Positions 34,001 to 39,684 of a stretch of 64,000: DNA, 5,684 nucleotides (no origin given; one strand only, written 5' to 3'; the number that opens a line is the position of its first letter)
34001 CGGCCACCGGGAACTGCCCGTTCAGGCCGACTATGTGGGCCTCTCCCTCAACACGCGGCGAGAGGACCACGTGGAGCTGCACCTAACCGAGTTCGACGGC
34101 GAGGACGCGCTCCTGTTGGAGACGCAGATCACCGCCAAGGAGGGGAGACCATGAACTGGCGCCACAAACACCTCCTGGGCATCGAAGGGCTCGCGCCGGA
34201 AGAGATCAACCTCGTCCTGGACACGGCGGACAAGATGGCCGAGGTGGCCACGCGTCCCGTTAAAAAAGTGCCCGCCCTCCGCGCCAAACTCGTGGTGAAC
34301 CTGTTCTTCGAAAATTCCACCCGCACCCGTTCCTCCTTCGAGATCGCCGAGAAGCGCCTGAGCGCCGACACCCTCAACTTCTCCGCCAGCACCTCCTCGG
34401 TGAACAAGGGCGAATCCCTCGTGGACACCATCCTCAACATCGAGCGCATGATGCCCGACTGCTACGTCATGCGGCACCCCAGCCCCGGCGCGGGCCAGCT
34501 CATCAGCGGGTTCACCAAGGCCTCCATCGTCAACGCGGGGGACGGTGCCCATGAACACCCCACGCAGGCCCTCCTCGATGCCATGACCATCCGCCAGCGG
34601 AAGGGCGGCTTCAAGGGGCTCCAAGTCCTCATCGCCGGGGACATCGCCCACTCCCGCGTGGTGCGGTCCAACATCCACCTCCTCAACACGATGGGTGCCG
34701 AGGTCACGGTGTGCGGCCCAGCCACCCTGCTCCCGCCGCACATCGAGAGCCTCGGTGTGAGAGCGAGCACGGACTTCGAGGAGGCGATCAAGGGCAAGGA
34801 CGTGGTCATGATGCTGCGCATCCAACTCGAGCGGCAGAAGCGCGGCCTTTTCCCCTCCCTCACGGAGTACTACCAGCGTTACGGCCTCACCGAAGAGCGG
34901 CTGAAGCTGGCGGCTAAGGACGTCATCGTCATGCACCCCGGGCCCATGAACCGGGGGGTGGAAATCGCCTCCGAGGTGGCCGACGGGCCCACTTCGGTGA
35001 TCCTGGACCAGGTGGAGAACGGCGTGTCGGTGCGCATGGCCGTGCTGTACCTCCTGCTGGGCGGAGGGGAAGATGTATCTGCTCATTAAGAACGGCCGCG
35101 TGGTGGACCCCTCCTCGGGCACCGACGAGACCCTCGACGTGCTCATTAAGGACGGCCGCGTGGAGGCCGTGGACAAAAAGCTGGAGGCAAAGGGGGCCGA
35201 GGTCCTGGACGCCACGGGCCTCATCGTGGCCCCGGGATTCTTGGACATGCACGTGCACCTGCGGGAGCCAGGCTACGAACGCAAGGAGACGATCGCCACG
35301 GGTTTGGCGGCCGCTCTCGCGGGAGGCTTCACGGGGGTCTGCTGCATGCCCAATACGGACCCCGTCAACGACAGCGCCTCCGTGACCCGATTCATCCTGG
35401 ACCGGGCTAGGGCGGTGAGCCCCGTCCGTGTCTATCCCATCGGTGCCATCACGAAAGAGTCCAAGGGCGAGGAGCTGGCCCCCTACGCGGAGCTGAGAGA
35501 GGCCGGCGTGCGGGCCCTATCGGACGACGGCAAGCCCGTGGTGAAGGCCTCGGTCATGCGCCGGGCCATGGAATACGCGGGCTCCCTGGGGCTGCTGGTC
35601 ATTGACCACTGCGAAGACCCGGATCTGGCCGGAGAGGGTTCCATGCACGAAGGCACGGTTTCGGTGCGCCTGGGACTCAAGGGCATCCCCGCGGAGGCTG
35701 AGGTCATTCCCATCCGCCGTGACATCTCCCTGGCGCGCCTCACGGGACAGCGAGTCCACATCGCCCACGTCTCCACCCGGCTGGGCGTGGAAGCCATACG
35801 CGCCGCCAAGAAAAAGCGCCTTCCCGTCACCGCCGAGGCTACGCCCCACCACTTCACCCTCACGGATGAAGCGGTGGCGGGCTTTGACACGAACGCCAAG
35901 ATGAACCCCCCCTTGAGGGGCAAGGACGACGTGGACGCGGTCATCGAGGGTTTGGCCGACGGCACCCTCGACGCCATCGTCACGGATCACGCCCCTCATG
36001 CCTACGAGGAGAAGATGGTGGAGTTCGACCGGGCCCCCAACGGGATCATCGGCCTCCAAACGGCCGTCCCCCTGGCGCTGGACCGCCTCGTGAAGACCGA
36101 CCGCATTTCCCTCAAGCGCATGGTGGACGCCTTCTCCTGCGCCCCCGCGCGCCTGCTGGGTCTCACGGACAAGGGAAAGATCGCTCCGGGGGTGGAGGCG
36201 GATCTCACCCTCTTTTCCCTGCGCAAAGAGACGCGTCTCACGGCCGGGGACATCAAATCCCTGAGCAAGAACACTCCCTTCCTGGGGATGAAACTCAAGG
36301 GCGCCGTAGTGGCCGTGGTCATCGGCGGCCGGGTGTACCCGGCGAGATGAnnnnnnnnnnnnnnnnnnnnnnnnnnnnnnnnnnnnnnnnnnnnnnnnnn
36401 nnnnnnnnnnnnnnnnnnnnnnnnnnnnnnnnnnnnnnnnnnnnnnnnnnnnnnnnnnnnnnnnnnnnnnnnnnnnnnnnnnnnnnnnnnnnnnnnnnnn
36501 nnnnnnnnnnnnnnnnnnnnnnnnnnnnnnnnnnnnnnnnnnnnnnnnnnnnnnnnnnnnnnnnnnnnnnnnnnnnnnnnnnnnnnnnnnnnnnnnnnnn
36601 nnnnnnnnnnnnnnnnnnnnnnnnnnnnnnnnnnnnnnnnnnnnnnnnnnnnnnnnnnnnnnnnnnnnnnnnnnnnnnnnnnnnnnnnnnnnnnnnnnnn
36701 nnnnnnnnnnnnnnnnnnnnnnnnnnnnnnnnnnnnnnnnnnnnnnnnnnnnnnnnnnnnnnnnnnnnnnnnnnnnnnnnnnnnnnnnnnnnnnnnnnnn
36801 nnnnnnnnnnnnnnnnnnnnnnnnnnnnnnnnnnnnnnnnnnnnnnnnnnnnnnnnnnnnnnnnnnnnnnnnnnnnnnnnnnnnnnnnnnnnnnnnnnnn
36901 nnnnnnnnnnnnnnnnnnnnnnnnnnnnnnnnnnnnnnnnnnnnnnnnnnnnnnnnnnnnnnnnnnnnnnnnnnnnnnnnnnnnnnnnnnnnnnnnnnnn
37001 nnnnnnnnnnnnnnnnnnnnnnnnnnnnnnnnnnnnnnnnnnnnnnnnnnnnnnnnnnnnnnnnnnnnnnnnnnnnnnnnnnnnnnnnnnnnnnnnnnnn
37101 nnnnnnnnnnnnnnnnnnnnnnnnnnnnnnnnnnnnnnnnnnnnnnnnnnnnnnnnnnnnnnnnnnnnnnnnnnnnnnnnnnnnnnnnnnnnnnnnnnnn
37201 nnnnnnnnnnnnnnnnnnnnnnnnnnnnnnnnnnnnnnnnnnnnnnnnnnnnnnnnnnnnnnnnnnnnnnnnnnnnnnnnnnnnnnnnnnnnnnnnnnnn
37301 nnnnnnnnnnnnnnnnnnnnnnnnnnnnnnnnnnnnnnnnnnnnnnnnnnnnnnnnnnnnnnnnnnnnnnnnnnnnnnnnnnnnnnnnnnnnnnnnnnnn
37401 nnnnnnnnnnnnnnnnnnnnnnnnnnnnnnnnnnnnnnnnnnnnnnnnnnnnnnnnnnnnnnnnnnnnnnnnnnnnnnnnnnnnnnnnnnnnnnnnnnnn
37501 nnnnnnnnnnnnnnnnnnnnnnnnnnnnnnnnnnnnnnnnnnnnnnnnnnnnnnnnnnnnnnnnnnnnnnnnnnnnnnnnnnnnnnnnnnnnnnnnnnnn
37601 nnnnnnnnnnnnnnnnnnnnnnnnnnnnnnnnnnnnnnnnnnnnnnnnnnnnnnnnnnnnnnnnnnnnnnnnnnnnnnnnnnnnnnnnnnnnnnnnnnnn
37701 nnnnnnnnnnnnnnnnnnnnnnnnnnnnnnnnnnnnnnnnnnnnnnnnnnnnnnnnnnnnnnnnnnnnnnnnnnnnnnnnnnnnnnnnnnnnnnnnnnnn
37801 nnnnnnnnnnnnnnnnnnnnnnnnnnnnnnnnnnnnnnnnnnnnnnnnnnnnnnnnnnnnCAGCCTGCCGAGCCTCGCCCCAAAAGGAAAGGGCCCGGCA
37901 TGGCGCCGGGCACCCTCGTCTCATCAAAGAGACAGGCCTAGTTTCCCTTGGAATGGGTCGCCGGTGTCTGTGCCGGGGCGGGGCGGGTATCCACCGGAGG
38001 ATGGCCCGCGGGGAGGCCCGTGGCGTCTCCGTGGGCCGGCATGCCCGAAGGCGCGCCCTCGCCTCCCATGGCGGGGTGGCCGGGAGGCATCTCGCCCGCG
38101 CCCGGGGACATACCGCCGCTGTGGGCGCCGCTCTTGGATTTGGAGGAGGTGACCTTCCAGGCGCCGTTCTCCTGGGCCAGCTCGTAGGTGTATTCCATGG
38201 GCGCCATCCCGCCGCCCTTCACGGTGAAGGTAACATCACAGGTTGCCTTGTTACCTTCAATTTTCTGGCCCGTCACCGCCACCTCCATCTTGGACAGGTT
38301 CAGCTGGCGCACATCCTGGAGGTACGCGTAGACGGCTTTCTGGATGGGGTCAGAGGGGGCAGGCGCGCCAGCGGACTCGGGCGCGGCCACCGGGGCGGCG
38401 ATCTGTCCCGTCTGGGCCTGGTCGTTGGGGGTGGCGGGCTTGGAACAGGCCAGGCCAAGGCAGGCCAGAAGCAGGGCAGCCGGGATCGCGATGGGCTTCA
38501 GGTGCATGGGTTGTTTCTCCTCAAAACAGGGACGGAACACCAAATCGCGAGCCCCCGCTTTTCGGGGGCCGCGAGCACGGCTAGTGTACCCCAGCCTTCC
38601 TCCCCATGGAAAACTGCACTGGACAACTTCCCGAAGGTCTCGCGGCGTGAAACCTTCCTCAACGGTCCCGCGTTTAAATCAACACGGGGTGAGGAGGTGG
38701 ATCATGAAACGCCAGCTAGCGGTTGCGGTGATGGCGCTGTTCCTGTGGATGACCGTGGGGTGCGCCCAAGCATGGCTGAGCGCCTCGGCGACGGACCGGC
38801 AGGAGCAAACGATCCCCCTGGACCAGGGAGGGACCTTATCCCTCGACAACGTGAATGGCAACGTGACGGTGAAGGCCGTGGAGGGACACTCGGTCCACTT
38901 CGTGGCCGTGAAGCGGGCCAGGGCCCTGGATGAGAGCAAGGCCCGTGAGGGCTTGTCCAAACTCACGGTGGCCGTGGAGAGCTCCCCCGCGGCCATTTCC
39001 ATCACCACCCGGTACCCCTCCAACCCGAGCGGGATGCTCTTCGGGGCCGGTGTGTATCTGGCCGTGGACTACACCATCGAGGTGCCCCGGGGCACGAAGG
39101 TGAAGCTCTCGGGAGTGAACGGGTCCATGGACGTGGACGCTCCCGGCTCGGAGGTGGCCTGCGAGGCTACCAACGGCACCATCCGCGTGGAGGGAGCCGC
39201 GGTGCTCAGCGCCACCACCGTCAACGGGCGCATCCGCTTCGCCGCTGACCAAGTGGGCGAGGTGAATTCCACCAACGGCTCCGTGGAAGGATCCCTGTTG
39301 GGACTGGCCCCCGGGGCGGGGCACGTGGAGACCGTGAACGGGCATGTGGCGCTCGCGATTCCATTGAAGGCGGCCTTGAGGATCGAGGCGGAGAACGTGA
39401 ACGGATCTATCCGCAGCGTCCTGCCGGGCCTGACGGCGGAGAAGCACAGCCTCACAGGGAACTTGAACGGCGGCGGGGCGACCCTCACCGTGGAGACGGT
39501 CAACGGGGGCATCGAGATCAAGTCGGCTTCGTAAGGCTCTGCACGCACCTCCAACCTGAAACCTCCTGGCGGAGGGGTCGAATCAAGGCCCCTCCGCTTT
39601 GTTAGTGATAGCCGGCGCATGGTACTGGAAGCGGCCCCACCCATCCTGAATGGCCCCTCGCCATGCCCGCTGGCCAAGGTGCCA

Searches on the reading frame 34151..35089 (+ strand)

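Call 25: search_protein_families(library=pfam, proteins=[window:34151-35089:+], max_evalue=0.001)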
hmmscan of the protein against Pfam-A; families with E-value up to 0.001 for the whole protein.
window:34151-35089:+ (312 aa): 2 families
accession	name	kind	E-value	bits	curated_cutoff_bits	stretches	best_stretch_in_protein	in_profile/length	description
PF02729.26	OTCace_N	-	6.9e-43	146.7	29.9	1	6-149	1-148/148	Aspartate/ornithine carbamoyltransferase, carbamoyl-P binding domain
PF00185.30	OTCace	-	2.1e-30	106.3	29.4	1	155-302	1-157/157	Aspartate/ornithine carbamoyltransferase, Asp/Orn binding domain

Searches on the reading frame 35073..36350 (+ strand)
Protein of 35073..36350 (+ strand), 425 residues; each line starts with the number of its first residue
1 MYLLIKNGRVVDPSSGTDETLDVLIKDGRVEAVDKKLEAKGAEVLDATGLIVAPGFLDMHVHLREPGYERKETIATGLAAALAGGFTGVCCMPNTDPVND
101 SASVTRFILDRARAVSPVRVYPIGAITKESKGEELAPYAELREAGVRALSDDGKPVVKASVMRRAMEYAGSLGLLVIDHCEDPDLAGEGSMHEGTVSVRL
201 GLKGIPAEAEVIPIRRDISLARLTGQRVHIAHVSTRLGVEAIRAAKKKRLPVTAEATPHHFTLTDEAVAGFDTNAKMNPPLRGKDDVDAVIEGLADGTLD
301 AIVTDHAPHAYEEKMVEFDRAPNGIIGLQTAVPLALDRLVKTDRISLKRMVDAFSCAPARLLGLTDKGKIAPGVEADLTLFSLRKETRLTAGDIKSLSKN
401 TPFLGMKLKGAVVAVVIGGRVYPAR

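Call 25: search_protein_families(library=pfam, proteins=[window:35073-36350:+], max_evalue=0.001)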
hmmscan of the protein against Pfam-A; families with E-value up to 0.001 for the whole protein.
window:35073-36350:+ (425 aa): 3 families
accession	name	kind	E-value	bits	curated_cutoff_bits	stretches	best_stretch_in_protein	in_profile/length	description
PF01979.26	Amidohydro_1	-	2.2e-27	96.6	25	1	51-421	1-344/345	Amidohydrolase family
PF07969.17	Amidohydro_3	-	6e-16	59.4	29.7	2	328-421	386-470/472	Amidohydrolase family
PF12890.13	DHOase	-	3e-10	40.8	21.2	1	52-236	4-140/142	Dihydro-orotase-like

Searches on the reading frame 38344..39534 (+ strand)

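Call 25: search_protein_families(library=pfam, proteins=[window:38344-39534:+], max_evalue=0.001)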
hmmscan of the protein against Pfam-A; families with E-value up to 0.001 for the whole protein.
window:38344-39534:+ (396 aa): 1 family
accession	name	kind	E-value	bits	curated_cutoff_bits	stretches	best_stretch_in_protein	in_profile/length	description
PF13349.12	DUF4097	-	0.0006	19.7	22.9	0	213-392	116-246/247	Toastrack DUF4097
